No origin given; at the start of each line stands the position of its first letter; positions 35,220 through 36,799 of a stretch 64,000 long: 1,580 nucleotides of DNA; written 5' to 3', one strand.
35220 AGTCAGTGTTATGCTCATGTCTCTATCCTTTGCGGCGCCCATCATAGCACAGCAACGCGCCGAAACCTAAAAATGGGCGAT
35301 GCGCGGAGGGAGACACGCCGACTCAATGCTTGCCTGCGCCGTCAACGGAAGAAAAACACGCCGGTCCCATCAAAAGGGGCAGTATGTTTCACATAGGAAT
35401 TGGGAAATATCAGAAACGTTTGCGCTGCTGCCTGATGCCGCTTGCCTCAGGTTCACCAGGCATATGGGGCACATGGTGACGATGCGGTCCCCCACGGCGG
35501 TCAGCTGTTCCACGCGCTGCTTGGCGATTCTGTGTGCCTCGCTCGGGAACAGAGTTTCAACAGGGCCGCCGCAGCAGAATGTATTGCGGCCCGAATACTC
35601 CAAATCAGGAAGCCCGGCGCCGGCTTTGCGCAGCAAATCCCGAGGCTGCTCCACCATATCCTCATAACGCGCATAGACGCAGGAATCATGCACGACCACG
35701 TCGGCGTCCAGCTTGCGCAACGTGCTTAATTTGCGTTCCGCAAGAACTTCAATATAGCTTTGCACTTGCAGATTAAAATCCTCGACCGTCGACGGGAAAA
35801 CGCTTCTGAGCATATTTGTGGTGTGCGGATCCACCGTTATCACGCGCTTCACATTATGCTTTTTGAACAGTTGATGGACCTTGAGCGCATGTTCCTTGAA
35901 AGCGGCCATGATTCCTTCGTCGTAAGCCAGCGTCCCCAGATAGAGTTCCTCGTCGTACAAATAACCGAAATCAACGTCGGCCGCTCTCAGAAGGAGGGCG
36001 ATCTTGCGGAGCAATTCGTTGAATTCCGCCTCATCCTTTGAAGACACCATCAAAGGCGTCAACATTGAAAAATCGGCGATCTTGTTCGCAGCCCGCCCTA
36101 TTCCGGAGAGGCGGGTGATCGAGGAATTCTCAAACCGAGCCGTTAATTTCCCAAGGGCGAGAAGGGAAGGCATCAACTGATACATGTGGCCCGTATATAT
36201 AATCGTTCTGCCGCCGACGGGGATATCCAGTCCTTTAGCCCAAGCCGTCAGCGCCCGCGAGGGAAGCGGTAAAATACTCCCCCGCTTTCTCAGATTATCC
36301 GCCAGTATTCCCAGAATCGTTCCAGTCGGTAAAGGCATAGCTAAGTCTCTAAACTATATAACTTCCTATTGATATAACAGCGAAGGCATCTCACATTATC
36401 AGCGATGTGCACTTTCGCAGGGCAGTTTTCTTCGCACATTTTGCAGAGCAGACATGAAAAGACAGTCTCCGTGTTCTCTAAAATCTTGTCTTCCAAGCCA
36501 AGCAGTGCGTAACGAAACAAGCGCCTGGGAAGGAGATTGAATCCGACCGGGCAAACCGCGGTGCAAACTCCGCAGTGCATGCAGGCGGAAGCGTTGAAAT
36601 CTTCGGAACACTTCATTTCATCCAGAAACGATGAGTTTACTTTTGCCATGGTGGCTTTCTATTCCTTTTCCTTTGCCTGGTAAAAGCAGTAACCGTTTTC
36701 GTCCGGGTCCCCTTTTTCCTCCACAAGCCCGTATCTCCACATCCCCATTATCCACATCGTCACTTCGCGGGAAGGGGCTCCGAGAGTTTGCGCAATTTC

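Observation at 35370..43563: Operon-like cluster combining sulfur-carrier proteins (2x DsrE-like, TusA) with an Hdr-like / NAD(P)H-linked flavin redox module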

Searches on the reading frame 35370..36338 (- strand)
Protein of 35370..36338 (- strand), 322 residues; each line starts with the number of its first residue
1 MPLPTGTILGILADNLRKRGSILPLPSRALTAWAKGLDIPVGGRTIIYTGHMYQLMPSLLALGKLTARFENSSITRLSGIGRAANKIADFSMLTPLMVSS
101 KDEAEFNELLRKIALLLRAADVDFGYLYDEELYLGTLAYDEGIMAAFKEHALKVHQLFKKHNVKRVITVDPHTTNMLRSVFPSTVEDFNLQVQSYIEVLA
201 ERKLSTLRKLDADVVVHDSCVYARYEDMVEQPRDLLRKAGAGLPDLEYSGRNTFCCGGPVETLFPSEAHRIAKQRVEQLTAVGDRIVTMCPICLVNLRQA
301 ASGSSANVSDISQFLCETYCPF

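Call 3: search_protein_families(library=pfam, proteins=[window:35370-36338:-], max_evalue=0.01)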
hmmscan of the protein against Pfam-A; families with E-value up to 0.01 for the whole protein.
window:35370-36338:- (322 aa): 1 family
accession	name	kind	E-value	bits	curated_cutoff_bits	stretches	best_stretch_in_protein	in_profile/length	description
PF02754.22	CCG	-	8.2e-11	42.3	20.6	1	214-298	1-85/85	Cysteine-rich domain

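Call 4: search_protein_families(library=ncbifam, proteins=[window:35370-36338:-], max_evalue=0.01)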
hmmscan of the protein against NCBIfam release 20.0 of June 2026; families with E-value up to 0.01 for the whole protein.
window:35370-36338:- (322 aa): 6 families
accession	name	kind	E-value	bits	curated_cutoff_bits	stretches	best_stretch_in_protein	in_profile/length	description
NF004898.0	PRK06259.1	equivalog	7.1e-17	61.2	385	1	151-316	320-485/488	fumarate reductase (CoM/CoB) subunit TfrB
NF045663.1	diclust_near_Sec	equivalog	3.5e-11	42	530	1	145-297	471-618/759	pyridine nucleotide-disulfide oxidoreductase/dicluster-binding protein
NF045670.1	quin_L_LdhH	equivalog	2.2e-10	39.5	800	1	144-307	518-695/706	L-lactate dehydrogenase (quinone) large subunit LdhH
NF045796.1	DsrK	equivalog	1.4e-06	27.2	400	1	173-293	283-409/453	sulfate reduction electron transfer complex DsrMKJOP subunit DsrK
NF045724.1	ferredox_TmcB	equivalog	1.1e-05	24.2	735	1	191-294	292-401/430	electron transfer complex ferredoxin TmcB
NF045711.1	sulf_resp_HmcF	equivalog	5.7e-05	22.1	750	1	199-298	316-426/457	sulfate respiration complex iron-sulfur protein HmcF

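Call 31: search_solved_structures(query=window:35370-36338:-, max_evalue=0.01, show_alignments=2)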
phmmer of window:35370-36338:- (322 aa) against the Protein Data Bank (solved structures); distinct sequences matched with E-value up to 0.01: 1.
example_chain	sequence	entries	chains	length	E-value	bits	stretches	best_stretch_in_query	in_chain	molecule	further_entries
9ojn_A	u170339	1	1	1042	4.8e-09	39.3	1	109-303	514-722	Iron-sulfur-binding reductase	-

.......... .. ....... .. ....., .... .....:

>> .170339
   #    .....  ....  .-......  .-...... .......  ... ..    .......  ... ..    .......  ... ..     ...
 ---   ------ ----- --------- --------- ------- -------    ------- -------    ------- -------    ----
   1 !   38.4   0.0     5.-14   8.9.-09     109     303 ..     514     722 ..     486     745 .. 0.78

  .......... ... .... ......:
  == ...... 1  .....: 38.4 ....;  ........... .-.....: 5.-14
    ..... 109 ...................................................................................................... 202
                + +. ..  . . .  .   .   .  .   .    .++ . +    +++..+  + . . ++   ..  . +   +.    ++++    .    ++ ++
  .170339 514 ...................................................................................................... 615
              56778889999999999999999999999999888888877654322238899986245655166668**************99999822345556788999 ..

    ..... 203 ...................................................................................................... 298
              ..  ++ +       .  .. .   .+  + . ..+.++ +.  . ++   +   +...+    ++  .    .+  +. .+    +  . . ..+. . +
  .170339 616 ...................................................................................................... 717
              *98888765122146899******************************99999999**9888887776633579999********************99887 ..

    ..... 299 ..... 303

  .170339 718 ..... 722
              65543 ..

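Call 60: find_homologous_proteins(query=window:35370-36338:-, max_evalue=1e-10)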
Query window:35370-36338:- (322 aa): 1591 proteins with E <= 1e-10 among 8000 candidates; the best 120 are listed.
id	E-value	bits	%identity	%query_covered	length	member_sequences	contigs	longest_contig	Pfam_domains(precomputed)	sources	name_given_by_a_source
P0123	2.4e-211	718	100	100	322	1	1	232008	PF02754.22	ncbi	-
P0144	1.1e-194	664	91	100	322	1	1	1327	PF02754.22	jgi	-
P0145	1.5e-158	545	73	99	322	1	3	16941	PF02754.22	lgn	-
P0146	4.6e-121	422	58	99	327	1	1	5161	PF02754.22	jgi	-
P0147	1.1e-120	421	56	99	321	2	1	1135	PF02754.22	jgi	jgi:hypothetical protein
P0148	2.2e-118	413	58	99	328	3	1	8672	PF02754.22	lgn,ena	-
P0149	1.4e-117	411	55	99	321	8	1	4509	PF02754.22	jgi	jgi:hypothetical protein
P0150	5.7e-117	409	57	99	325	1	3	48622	PF02754.22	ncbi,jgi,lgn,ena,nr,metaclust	ncbi:MAG: (Fe-S)-binding protein [Candidatus Electryonea clarkiae]|nr:(Fe-S)-binding protein [Candid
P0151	1.5e-116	407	56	99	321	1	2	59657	PF02754.22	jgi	jgi:Fe-S oxidoreductase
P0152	2.6e-116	406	56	99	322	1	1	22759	PF02754.22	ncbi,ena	-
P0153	5.1e-116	405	55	99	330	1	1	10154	PF02754.22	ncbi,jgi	-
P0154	8.3e-116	405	57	99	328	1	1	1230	PF02754.22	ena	-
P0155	2.8e-115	403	56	98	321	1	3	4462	PF02754.22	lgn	-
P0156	5.6e-115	402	58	98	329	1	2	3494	PF02754.22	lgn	-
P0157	6.0e-115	402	54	99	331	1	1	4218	PF02754.22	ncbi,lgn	-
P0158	8.3e-115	401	55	99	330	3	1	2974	PF02754.22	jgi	jgi:Fe-S oxidoreductase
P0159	1.1e-114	401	56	100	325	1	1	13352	PF02754.22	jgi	jgi:Fe-S oxidoreductase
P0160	1.2e-114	401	56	99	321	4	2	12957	PF02754.22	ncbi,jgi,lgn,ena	-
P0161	1.5e-114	401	56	99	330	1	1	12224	PF02754.22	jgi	jgi:hypothetical protein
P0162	1.9e-114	400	56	99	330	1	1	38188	PF02754.22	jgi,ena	-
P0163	2.4e-114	400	56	99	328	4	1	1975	PF02754.22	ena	-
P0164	3.1e-114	400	56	99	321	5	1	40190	PF02754.22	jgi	jgi:Fe-S oxidoreductase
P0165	3.4e-114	399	58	98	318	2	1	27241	PF02754.22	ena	-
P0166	3.5e-114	399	57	99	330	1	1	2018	PF02754.22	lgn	-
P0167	3.5e-114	399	55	99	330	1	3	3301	PF02754.22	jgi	-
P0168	3.8e-114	399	56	99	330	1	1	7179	PF02754.22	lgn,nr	nr:(Fe-S)-binding protein [candidate division Zixibacteria bacterium]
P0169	5.3e-114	399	55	100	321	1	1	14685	PF02754.22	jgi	-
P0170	5.6e-114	399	55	99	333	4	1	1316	PF02754.22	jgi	-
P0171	6.1e-114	399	53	99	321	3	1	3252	PF02754.22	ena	-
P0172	8.4e-114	398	56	100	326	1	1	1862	PF02754.22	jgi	jgi:Fe-S oxidoreductase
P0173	9.9e-114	398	54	99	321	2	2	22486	PF02754.22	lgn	-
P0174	1.1e-113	398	55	99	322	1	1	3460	PF02754.22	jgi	-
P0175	1.2e-113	398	57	98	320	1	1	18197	PF02754.22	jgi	jgi:Fe-S oxidoreductase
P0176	1.6e-113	397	55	99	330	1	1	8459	PF02754.22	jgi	-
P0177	1.7e-113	397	55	99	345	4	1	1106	PF02754.22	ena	-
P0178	1.8e-113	397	58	98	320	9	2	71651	PF02754.22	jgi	jgi:Fe-S oxidoreductase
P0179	1.8e-113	397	55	99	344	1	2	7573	PF02754.22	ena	-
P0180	2.2e-113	397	55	99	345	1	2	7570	PF02754.22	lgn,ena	-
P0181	2.4e-113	397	56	99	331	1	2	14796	PF02754.22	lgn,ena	-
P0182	2.4e-113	397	57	98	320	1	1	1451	PF02754.22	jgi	jgi:Fe-S oxidoreductase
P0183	2.4e-113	397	56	99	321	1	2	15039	PF02754.22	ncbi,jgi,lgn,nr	ncbi:MAG: (Fe-S)-binding protein [Calditrichaeota bacterium]|nr:(Fe-S)-binding protein [Calditrichot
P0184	2.6e-113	397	57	99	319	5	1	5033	PF02754.22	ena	-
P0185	2.7e-113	397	59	99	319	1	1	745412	PF02754.22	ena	-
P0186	2.7e-113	397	56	99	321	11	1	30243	PF02754.22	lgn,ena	-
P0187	3.7e-113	396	56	99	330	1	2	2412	PF02754.22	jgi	jgi:hypothetical protein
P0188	4.0e-113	396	57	100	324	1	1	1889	PF02754.22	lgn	-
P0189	4.4e-113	396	54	99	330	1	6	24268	PF02754.22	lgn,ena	-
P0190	4.5e-113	396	55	99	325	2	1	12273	PF02754.22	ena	-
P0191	4.7e-113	396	55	99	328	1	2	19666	PF02754.22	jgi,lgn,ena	-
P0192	6.3e-113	395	55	99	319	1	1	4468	PF02754.22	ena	-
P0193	8.9e-113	395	55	99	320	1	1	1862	PF02754.22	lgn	-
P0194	9.5e-113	395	55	100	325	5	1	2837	PF02754.22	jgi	jgi:Fe-S oxidoreductase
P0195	1.1e-112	395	56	100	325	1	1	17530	PF02754.22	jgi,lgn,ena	-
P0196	1.1e-112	395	55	99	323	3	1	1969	PF02754.22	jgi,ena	-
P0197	1.5e-112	394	54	99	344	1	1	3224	PF02754.22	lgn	-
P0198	1.7e-112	394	55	99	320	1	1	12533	PF02754.22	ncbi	-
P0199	1.9e-112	394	55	98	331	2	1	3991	PF02754.22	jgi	jgi:Fe-S oxidoreductase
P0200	2.9e-112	393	54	99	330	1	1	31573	PF02754.22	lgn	-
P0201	3.0e-112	393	54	99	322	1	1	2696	PF02754.22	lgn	-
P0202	3.5e-112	393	56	99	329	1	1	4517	PF02754.22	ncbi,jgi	-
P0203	3.6e-112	393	55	99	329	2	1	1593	PF02754.22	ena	-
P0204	3.9e-112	393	55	99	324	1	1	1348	PF02754.22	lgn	-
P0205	5.2e-112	392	55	98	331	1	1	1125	PF02754.22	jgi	jgi:Fe-S oxidoreductase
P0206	7.0e-112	392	58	98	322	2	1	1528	PF02754.22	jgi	jgi:hypothetical protein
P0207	7.6e-112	392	55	99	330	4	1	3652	PF02754.22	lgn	-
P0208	7.7e-112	392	53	99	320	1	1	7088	PF02754.22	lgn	-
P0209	7.9e-112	392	55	99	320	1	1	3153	PF02754.22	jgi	jgi:Fe-S oxidoreductase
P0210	8.0e-112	392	56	99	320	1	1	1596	PF02754.22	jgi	jgi:Fe-S oxidoreductase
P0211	8.5e-112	392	55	99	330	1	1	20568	PF02754.22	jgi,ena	-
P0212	9.1e-112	392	54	99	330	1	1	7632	PF02754.22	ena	-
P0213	9.3e-112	391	57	100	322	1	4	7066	PF02754.22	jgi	jgi:Fe-S oxidoreductase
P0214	9.5e-112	391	54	98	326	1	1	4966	PF02754.22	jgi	jgi:Fe-S oxidoreductase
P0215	9.6e-112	391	55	99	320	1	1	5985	PF02754.22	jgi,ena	-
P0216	1.0e-111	391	56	99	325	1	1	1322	PF02754.22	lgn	-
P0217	1.4e-111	391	57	98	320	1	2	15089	PF02754.22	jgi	-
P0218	1.4e-111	391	53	99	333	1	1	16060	PF02754.22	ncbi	-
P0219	1.5e-111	391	55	99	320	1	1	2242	PF02754.22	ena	-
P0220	1.6e-111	391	55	99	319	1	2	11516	PF02754.22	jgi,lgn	jgi:Fe-S oxidoreductase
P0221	1.7e-111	391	54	99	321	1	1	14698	PF02754.22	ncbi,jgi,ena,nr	ncbi:MAG: (Fe-S)-binding protein [Candidatus Hatepunaea meridiana]|nr:(Fe-S)-binding protein [Candid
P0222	1.8e-111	391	53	99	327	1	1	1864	PF02754.22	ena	-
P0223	2.1e-111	390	54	99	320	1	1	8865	PF02754.22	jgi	jgi:Fe-S oxidoreductase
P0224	2.2e-111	390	55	99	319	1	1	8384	PF02754.22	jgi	jgi:Fe-S oxidoreductase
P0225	2.2e-111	390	55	99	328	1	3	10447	PF02754.22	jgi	-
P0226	2.4e-111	390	57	100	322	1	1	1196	PF02754.22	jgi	-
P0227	2.7e-111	390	53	99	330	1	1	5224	PF02754.22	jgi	jgi:Fe-S oxidoreductase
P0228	2.7e-111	390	53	99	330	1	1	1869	PF02754.22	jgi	-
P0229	3.1e-111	390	55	99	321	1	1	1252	PF02754.22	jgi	jgi:Fe-S oxidoreductase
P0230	3.4e-111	390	53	99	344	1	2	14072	PF02754.22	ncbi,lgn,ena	-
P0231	3.4e-111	390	55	99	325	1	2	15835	PF02754.22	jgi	jgi:Fe-S oxidoreductase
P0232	4.0e-111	389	55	99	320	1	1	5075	PF02754.22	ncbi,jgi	jgi:Fe-S oxidoreductase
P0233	4.1e-111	389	54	98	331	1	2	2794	PF02754.22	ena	-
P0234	5.4e-111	389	54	99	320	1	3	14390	PF02754.22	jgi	-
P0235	5.5e-111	389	56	99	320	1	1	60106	PF02754.22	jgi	jgi:Fe-S oxidoreductase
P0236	5.7e-111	389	54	99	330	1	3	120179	PF02754.22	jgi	jgi:Fe-S oxidoreductase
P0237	6.1e-111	389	58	98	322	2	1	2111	PF02754.22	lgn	-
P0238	6.8e-111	389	58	97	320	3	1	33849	PF02754.22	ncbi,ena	-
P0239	7.3e-111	389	55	99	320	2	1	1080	PF02754.22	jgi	jgi:Fe-S oxidoreductase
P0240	7.6e-111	388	53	99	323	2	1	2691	PF02754.22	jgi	jgi:Fe-S oxidoreductase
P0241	7.7e-111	388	55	99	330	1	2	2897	PF02754.22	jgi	-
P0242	7.7e-111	388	55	98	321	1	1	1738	PF02754.22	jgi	jgi:Fe-S oxidoreductase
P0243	8.2e-111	388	55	100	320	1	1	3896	PF02754.22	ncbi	-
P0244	8.4e-111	388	54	99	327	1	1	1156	PF02754.22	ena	-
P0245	8.5e-111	388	56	98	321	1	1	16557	PF02754.22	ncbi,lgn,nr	ncbi:MAG: (Fe-S)-binding protein [Acidimicrobiia bacterium]|nr:(Fe-S)-binding protein [Acidimicrobii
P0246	8.6e-111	388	55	99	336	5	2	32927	PF02754.22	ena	-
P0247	8.7e-111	388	52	100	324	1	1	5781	PF02754.22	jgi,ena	jgi:hypothetical protein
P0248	8.8e-111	388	55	100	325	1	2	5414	PF02754.22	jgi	jgi:Fe-S oxidoreductase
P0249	8.9e-111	388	55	99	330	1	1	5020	PF02754.22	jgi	jgi:Fe-S oxidoreductase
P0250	9.5e-111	388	54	99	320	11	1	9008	PF02754.22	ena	-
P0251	9.9e-111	388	55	99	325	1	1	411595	PF02754.22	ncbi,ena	-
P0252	1.1e-110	388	56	99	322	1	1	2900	PF02754.22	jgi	jgi:Fe-S oxidoreductase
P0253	1.1e-110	388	58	98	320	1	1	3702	PF02754.22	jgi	jgi:hypothetical protein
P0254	1.2e-110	388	54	99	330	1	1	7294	PF02754.22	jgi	-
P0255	1.2e-110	388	53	99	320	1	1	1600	PF02754.22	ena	-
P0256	1.3e-110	388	55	99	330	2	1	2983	PF02754.22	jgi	-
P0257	1.6e-110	387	54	99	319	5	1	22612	PF02754.22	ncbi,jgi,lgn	jgi:Fe-S oxidoreductase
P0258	1.6e-110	387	55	99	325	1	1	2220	PF02754.22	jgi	-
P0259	1.6e-110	387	55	100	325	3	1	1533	PF02754.22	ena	-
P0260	1.8e-110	387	53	99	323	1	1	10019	PF02754.22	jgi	jgi:Fe-S oxidoreductase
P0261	1.8e-110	387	55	99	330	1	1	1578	PF02754.22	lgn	-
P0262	1.9e-110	387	55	99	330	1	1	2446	PF02754.22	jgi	-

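Call 70: predict_structure(alignment_id=A4)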
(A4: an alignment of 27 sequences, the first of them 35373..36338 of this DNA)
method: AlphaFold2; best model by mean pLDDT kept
length: 322 residues; sequences in the alignment: 27
mean_pLDDT: 85.5   pTM: 0.87
mean pLDDT of the five models: 85.5, 85.0, 80.6, 79.8, 77.9
residues with pLDDT >= 90: 181; 70-90: 92; 50-70: 35; < 50: 14
segments of 3 or more residues with pLDDT < 50: 1-3, 79-88
pLDDT, mean of each block of 10 residues (from residue 1): 59 82 84 95 96 90 75 53 47 78 96 97 95 85 85 95 97 94 94 97 91 92 89 95 79 64 73 90 94 91 93 95 68
secondary structure, 60 per line:
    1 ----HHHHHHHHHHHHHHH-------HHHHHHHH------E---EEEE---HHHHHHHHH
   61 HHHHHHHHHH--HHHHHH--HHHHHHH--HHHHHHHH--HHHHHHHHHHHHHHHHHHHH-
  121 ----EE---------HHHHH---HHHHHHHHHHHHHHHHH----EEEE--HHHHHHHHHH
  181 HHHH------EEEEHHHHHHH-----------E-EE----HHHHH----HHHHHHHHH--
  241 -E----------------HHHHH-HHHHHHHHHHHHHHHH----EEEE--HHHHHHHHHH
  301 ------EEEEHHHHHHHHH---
elements in order: H5-19 H27-34 E45-48 H52-70 H73-78 H81-87 H90-97 H100-119 H136-140 H144-160 E165-168 H171-184 E191-194 H195-201 H221-225 H230-238 H259-263 H265-280 E285-288 H291-300 E307-310 H311-319

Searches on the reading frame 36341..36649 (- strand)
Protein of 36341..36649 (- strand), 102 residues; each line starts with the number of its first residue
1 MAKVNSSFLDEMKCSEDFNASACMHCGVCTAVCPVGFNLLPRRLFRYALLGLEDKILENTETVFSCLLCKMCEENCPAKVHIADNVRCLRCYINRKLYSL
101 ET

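Call 3: search_protein_families(library=pfam, proteins=[window:36341-36649:-], max_evalue=0.01)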
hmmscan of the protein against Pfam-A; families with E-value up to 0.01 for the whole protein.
window:36341-36649:- (102 aa): 10 families
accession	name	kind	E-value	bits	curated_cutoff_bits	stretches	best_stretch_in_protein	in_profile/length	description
PF13183.11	Fer4_8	-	6.7e-11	43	27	1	20-80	2-68/68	4Fe-4S dicluster domain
PF13534.11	Fer4_17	-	6.4e-10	39.9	22.2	2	22-80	1-60/61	4Fe-4S dicluster domain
PF13237.11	Fer4_10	-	5.5e-08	33.1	25.5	1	19-77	5-53/53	4Fe-4S dicluster domain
PF12797.12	Fer4_2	-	2e-06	27.8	24.5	1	18-35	5-22/22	4Fe-4S binding domain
PF12837.12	Fer4_6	-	6e-06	26.4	25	1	18-36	4-22/24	4Fe-4S binding domain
PF13187.11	Fer4_9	-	1.1e-05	25.8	27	1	11-36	25-50/52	4Fe-4S dicluster domain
PF00037.32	Fer4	-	1.4e-05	25.1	21.1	1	18-36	3-21/24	4Fe-4S binding domain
PF12838.12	Fer4_7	-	3.6e-05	24.6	27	1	17-36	32-51/52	4Fe-4S dicluster domain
PF12800.12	Fer4_4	-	6.8e-05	23.3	24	1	21-36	2-17/17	4Fe-4S binding domain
PF13746.11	Fer4_18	-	0.0013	19.4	27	0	15-38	53-76/114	4Fe-4S dicluster domain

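Call 4: search_protein_families(library=ncbifam, proteins=[window:36341-36649:-], max_evalue=0.01)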
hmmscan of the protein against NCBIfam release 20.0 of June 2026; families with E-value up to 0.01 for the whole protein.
window:36341-36649:- (102 aa): 39 families (the best 25 are shown)
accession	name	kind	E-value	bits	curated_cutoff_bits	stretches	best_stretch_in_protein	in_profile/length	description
TIGR03290.1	CoB_CoM_SS_C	equivalog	4.3e-14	52.7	160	1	21-95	2-77/144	CoB--CoM heterodisulfide reductase subunit C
NF041837.1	rnfC_Methano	equivalog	4.9e-09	35.5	650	1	19-94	356-427/438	Rnf electron transport complex subunit RnfC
NF041890.1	hdrC_Methbact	equivalog_domain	6e-09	35.8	270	1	4-88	12-96/192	ferredoxin:CoB-CoM heterodisulfide reductase subunit HdrC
TIGR01945.1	rnfC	subfamily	2.3e-08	33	245.95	1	16-91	358-429/435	RnfABCDGE type electron transport complex subunit C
NF038018.1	qmoC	equivalog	1e-07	31.7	300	1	8-97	5-95/360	quinone-interacting membrane-bound oxidoreductase complex subunit QmoC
NF041779.1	hetero_SS_HdrC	equivalog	2.6e-07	30.3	350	1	12-90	22-100/198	ferredoxin:CoB-CoM heterodisulfide reductase subunit HdrC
NF003454.1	PRK05035.1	equivalog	4e-07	28.9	345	1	13-93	359-435/556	electron transport complex subunit RsxC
NF009226.0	PRK12576.1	equivalog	6.5e-06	25.7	344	1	55-92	199-236/317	succinate dehydrogenase/fumarate reductase iron-sulfur subunit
NF008369.0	PRK11168.1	equivalog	1.3e-05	24.3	278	1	60-85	54-79/401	anaerobic glycerol-3-phosphate dehydrogenase subunit C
TIGR00384.1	dhsB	subfamily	1.4e-05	24.7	88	1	56-88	188-220/222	succinate dehydrogenase and fumarate reductase iron-sulfur protein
NF006221.0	PRK08348.1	subfamily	3.2e-05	23.6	124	0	65-98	45-79/136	NADH-plastoquinone oxidoreductase subunit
NF040864.1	HgcB_ferredoxin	equivalog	4.9e-05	23.1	99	1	17-98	10-79/93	mercury methylation ferredoxin HgcB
NF010071.0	PRK13552.1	equivalog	5.9e-05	22.5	264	1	56-93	198-235/241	fumarate reductase iron-sulfur subunit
TIGR00314.1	cdhA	equivalog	0.00014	19.8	781.3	1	19-86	397-459/784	CO dehydrogenase/acetyl-CoA synthase complex subunit alpha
NF004616.0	PRK05950.1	subfamily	0.00016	20.9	228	1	55-91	195-231/238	succinate dehydrogenase iron-sulfur subunit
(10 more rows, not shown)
